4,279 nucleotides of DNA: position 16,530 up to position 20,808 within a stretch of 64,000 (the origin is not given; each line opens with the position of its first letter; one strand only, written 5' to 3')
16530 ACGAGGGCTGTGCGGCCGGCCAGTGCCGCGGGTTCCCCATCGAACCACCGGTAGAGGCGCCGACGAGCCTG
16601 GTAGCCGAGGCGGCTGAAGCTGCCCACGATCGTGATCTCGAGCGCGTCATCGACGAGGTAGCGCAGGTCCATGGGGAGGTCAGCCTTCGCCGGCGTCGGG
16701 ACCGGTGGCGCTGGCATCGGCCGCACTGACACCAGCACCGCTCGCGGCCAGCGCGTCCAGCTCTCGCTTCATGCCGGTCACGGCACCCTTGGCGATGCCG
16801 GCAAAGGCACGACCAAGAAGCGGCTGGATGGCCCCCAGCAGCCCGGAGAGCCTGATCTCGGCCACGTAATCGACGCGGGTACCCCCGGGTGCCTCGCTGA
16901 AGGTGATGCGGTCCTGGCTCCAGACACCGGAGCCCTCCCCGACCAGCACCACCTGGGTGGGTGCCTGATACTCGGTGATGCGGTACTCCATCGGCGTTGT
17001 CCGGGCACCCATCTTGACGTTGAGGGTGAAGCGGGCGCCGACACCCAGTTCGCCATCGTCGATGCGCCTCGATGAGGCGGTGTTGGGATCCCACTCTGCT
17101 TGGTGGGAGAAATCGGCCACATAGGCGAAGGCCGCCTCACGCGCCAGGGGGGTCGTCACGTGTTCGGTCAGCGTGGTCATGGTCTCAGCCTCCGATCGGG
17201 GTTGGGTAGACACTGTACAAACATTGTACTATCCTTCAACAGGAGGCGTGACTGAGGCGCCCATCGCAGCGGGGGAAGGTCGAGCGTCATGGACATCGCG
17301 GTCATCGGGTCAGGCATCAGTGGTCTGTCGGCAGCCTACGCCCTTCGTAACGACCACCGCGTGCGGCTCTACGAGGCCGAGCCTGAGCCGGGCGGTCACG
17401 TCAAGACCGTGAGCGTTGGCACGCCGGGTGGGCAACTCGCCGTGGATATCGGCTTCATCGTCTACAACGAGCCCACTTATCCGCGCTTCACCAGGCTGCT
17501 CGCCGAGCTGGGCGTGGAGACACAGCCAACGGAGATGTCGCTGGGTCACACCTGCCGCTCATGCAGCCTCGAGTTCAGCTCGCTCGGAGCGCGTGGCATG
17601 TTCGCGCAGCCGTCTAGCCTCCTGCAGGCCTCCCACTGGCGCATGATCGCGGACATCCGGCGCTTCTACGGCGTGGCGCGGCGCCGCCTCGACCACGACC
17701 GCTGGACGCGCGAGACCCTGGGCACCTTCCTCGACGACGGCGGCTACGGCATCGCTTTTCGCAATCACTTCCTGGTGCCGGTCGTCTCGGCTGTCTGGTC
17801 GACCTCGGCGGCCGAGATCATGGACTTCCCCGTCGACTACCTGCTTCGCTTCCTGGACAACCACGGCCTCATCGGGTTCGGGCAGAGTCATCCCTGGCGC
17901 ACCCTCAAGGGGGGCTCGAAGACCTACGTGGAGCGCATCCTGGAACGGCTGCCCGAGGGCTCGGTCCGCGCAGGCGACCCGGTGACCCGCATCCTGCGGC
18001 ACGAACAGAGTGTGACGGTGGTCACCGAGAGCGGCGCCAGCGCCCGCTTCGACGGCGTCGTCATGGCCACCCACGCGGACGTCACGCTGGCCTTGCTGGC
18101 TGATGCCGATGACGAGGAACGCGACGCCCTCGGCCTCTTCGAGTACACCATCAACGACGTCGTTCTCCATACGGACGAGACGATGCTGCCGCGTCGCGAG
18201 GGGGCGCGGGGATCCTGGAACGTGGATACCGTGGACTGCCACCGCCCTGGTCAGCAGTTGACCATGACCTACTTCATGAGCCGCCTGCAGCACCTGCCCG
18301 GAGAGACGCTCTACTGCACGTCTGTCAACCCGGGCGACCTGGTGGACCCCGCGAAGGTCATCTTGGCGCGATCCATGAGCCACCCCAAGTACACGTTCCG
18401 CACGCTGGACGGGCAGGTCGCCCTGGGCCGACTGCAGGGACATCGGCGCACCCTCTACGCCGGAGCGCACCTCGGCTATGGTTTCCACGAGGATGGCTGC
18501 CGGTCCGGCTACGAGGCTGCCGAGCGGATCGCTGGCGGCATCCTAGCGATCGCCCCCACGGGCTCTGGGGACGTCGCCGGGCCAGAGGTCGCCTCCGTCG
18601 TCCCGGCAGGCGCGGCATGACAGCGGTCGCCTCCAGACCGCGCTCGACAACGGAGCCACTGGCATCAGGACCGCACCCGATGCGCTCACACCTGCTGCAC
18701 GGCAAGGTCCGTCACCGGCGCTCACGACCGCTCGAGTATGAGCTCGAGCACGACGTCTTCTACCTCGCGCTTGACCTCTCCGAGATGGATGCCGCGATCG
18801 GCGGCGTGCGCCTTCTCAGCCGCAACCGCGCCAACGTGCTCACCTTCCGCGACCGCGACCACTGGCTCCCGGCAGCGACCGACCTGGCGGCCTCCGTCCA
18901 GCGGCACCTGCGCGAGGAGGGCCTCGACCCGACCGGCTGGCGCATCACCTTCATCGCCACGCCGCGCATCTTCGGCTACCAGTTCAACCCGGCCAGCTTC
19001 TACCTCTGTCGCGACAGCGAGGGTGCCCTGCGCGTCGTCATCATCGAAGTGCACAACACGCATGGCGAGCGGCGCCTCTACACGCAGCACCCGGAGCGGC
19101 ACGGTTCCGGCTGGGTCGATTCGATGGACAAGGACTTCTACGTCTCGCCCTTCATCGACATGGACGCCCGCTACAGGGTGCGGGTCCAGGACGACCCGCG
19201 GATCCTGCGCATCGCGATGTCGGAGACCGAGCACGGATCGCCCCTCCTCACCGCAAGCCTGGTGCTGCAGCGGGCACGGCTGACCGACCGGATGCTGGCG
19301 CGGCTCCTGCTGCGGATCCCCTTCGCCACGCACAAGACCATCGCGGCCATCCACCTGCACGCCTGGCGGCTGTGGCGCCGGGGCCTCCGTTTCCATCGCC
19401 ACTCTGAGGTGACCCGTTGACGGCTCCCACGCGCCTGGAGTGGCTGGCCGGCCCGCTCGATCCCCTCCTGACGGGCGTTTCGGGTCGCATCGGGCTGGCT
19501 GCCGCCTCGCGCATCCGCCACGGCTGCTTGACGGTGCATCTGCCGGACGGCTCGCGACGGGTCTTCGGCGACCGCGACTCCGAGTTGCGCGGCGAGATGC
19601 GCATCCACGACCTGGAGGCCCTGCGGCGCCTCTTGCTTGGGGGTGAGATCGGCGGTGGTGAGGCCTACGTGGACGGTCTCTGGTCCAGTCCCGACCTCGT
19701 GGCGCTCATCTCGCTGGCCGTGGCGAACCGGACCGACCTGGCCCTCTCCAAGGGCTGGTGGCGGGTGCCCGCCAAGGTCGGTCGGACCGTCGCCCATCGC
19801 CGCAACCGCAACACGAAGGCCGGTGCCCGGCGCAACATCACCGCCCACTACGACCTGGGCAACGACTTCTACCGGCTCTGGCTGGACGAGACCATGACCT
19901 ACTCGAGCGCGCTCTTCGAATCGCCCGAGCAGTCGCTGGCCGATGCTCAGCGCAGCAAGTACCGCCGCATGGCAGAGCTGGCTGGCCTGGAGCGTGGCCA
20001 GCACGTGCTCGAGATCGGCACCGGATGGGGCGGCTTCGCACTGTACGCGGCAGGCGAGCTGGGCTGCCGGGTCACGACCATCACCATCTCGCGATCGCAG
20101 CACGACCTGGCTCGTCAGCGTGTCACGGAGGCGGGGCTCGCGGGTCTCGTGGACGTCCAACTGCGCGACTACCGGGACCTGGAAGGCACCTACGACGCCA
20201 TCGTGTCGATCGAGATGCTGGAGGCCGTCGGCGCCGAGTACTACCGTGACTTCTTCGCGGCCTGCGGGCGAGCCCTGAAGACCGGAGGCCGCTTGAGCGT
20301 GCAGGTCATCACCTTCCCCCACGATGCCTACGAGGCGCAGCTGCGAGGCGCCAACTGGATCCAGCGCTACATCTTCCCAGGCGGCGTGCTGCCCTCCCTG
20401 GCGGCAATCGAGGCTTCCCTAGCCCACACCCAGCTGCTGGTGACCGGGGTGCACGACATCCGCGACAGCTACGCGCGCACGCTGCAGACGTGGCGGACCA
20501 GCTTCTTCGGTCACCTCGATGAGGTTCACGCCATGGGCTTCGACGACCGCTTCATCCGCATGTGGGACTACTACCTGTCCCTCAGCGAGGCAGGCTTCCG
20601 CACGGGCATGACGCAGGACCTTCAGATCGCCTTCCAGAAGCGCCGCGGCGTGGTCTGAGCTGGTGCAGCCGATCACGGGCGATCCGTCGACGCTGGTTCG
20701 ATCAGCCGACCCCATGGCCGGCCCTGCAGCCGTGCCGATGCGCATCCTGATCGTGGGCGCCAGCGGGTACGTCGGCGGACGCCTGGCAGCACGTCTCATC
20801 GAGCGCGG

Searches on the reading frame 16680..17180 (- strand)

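Call 4: search_protein_families(library=pfam, proteins=[window:16680-17180:-])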
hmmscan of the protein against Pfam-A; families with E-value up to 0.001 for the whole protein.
window:16680-17180:- (166 aa): 1 family
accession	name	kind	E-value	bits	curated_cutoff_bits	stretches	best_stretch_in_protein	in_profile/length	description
PF10604.15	Polyketide_cyc2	-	9.4e-17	62.1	27.4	1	1-145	1-138/142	Polyketide cyclase / dehydrase and lipid transport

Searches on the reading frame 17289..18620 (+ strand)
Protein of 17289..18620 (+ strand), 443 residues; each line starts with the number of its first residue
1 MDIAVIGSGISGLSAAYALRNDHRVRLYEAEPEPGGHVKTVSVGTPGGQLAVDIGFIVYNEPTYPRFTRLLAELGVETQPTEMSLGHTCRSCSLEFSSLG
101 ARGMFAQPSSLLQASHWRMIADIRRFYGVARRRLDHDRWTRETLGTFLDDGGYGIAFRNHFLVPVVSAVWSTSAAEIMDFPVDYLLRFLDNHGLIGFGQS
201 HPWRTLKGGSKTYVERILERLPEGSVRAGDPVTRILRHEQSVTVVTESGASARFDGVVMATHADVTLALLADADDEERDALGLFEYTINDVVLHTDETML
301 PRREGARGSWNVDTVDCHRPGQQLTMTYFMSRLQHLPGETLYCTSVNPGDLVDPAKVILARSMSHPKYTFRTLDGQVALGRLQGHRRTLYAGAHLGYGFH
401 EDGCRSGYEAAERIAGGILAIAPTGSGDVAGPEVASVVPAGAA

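Call 4: search_protein_families(library=pfam, proteins=[window:17289-18620:+])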
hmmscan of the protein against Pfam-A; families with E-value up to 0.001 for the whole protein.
window:17289-18620:+ (443 aa): 7 families
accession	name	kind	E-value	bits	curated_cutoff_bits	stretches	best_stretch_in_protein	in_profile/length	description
PF01593.30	Amino_oxidase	-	1.8e-23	84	19.8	1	10-414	1-442/443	Flavin containing amine oxidoreductase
PF13450.12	NAD_binding_8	-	1.1e-14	54.8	21.9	1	5-74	1-68/68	NAD(P)-binding Rossmann-like domain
PF01266.30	DAO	-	7.7e-11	42.5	27.9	1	2-273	1-213/353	FAD dependent oxidoreductase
PF07992.20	Pyr_redox_2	-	8.9e-05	22.5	26.1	0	1-32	1-33/291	Pyridine nucleotide-disulphide oxidoreductase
PF00890.30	FAD_binding_2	-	0.00011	21.9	20.4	1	2-38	1-38/414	FAD binding domain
PF13454.12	NAD_binding_9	-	0.00027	21.4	21.8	0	213-261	102-152/155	FAD-NAD(P)-binding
PF12831.13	FAD_oxidored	-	0.00066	19.5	27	0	2-49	1-49/416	FAD dependent oxidoreductase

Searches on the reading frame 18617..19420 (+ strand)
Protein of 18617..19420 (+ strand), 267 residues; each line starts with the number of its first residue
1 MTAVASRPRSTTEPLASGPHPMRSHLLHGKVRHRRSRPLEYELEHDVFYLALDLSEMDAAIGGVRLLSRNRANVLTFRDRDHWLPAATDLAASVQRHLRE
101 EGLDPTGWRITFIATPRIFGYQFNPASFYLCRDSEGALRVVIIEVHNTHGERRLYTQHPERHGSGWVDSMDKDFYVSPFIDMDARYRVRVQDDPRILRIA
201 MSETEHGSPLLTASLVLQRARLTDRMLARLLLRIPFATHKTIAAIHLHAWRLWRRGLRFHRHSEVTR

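Call 4: search_protein_families(library=pfam, proteins=[window:18617-19420:+])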
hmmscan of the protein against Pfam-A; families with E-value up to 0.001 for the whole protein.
window:18617-19420:+ (267 aa): 1 family
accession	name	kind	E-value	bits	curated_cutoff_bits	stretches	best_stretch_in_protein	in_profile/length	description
PF07103.16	DUF1365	-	7.6e-70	235.6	25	1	26-264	1-234/235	Protein of unknown function (DUF1365)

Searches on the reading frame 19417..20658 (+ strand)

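Call 4: search_protein_families(library=pfam, proteins=[window:19417-20658:+])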
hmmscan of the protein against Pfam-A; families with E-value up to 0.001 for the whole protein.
window:19417-20658:+ (413 aa): 7 families
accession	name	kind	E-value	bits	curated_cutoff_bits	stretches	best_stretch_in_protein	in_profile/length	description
PF02353.26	CMAS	-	2.9e-85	286.3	27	1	137-403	6-272/273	Mycolic acid cyclopropane synthetase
PF13649.12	Methyltransf_25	-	2.4e-13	51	27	1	197-291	1-97/97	Methyltransferase domain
PF08241.18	Methyltransf_11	-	5.4e-12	46.6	21.2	1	198-294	1-94/95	Methyltransferase domain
PF13489.12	Methyltransf_23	-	5.6e-10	39.6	27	1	184-314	12-132/164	Methyltransferase domain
PF08242.18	Methyltransf_12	-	1.3e-09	39.1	30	1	198-293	1-98/98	Methyltransferase domain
PF13847.12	Methyltransf_31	-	0.00038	20.6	27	1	192-299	2-113/145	Methyltransferase domain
PF06080.18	DUF938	-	0.00061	20.1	27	0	193-294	24-136/202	Protein of unknown function (DUF938)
